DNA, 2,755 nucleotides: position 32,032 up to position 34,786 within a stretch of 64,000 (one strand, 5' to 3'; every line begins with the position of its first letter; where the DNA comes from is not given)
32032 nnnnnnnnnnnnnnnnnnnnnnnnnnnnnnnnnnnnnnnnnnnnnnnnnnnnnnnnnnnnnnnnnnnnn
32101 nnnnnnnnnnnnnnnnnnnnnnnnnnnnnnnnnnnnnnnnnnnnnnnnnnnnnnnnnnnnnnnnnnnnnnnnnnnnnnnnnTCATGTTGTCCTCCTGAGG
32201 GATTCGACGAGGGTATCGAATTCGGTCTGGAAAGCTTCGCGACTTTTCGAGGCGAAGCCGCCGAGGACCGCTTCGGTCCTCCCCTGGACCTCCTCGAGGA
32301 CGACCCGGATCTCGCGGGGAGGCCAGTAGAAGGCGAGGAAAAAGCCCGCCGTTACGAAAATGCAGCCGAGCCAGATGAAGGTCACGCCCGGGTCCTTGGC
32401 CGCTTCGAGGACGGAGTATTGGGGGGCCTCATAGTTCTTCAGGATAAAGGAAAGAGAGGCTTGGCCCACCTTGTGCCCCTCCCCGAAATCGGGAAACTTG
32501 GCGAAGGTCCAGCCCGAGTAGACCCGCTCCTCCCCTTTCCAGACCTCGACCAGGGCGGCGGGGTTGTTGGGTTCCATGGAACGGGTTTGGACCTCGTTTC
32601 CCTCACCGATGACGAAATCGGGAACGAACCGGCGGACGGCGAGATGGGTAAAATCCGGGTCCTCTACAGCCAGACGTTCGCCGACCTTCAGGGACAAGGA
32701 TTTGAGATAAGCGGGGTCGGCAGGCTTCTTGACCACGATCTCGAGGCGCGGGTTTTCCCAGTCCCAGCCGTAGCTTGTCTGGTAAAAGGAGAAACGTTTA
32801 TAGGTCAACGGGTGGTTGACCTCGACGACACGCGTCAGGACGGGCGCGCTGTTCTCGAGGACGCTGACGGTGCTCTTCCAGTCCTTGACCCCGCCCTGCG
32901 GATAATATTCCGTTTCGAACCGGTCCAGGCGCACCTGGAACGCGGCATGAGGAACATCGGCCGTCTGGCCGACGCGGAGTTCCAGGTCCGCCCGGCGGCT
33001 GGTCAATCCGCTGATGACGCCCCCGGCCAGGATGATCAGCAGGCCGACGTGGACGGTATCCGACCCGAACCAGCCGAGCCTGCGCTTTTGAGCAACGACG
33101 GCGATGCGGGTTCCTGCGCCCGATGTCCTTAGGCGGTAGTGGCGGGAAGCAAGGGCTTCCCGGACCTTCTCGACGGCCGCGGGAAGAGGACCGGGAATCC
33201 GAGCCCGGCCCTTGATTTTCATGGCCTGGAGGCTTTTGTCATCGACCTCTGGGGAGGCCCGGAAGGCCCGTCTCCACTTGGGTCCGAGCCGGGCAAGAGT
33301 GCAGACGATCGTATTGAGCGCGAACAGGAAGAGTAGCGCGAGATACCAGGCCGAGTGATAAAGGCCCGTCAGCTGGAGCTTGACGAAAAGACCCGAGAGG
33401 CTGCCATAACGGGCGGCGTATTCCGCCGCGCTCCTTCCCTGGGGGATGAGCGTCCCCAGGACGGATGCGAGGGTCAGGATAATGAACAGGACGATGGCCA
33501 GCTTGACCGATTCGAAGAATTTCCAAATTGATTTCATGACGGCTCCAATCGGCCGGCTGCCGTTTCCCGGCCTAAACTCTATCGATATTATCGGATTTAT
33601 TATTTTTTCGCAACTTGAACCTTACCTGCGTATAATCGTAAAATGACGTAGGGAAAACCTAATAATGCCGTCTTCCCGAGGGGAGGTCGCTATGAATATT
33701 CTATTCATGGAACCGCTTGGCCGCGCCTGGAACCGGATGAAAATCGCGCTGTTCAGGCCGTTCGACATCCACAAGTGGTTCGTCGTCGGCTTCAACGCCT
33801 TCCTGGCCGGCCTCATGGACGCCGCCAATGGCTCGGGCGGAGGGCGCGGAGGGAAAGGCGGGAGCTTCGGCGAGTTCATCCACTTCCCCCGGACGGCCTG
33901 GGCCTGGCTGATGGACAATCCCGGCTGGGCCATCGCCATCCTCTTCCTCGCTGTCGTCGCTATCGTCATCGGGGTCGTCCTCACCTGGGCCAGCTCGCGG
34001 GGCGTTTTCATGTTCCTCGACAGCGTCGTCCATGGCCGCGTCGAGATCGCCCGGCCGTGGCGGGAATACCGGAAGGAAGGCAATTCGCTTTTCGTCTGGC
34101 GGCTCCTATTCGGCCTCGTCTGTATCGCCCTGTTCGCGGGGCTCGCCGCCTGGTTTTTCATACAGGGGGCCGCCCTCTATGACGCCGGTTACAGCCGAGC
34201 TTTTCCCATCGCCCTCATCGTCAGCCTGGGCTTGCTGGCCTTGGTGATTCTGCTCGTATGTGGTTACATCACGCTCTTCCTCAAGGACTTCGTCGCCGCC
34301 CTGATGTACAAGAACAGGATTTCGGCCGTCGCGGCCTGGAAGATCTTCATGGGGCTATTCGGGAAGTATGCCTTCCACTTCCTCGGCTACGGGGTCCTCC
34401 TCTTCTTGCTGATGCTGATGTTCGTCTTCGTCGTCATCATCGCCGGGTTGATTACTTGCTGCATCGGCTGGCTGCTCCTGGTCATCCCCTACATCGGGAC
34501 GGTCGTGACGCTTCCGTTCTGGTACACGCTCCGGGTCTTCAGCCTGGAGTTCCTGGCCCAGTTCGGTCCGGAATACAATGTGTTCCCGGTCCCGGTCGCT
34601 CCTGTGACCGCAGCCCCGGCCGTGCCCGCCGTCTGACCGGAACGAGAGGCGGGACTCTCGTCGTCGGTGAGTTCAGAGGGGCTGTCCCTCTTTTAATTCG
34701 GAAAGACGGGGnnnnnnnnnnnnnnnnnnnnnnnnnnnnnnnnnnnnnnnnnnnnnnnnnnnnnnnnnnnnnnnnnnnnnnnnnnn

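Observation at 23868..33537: Nine-gene translationally coupled operon combining System II cytochrome c maturation, three quinol-oxidising modules and 41 c-heme sites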

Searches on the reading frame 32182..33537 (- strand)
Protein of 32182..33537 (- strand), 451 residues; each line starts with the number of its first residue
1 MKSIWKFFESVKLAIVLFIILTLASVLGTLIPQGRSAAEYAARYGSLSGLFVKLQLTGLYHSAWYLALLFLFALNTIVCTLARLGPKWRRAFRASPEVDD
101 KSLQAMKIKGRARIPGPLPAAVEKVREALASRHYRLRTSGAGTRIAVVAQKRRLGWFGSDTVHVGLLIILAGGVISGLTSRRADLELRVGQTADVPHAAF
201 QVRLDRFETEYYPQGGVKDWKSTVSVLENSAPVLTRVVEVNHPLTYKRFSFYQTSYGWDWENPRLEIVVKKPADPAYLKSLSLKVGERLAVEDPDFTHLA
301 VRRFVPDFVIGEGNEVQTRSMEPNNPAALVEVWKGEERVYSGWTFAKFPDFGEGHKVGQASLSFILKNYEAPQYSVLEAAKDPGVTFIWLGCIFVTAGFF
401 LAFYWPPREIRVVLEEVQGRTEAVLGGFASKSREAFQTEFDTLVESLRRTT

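Call 6: search_protein_families(library=pfam, proteins=[window:32182-33537:-], max_evalue=0.01)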
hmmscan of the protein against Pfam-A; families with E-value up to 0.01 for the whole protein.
window:32182-33537:- (451 aa): 2 families
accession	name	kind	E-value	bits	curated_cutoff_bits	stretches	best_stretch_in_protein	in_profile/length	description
PF05140.19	ResB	-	2e-78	264.8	24.6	1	11-441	1-486/486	ResB-like family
PF16327.10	CcmF_C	-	0.00017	21.3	28.7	0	141-206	161-224/323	Cytochrome c-type biogenesis protein CcmF C-terminal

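Call 7: search_protein_families(library=ncbifam, proteins=[window:32182-33537:-], max_evalue=0.01)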
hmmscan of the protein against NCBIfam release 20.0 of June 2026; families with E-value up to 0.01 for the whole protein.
window:32182-33537:- (451 aa): 1 family
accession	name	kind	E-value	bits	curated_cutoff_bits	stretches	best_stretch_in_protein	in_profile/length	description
TIGR00353.1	nrfE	subfamily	0.0021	17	569.05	0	143-203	415-475/578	heme lyase CcmF/NrfE family subunit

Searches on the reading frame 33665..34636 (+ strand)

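Call 29: search_protein_families(library=pfam, proteins=[window:33665-34636:+], max_evalue=0.001)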
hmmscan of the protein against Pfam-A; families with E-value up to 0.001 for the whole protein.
window:33665-34636:+ (323 aa): 1 family
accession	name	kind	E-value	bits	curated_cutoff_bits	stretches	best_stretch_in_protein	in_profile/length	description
PF24400.1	DUF7544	-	2.3e-28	99.7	27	1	17-283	6-246/302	Family of unknown function (DUF7544)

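Call 72: search_protein_families(library=ncbifam, proteins=[window:33665-34636:+], max_evalue=0.001)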
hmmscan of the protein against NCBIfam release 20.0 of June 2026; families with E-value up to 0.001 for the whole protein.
window:33665-34636:+ (323 aa): 0 families
